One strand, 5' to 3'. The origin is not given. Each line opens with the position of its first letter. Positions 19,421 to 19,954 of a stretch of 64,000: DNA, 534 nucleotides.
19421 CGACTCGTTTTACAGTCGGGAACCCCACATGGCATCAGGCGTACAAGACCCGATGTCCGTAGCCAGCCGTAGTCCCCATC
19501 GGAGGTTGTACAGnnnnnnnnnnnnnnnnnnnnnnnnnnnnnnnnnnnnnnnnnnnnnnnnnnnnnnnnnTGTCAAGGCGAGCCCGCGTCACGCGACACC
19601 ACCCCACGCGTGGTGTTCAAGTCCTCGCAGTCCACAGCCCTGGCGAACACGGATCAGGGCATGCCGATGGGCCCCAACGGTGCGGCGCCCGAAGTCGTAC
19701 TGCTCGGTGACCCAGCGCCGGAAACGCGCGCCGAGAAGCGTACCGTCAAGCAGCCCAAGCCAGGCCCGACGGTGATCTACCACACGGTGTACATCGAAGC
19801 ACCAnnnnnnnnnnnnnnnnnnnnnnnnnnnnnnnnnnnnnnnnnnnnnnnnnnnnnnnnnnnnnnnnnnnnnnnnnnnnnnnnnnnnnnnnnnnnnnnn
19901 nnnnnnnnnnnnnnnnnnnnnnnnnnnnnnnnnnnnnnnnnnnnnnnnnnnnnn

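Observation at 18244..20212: Fur-family regulator followed by a hairpin and two tandem paralogous Gly-rich secreted proteins sharing a conserved motif and identical RBS context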

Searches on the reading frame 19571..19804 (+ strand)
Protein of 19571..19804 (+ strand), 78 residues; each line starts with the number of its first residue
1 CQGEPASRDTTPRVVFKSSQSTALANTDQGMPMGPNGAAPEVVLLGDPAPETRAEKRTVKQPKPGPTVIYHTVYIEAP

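Call 54: find_homologous_proteins(query=A4, max_evalue=0.01)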
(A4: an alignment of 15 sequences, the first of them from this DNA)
Query A4 (15 sequences) (78 aa, profile of the alignment): 1 proteins with E <= 0.01 among 4535 candidates.
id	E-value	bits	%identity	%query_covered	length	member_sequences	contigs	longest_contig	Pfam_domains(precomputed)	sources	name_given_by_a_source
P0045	1.7e-7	49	52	29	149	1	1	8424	-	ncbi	-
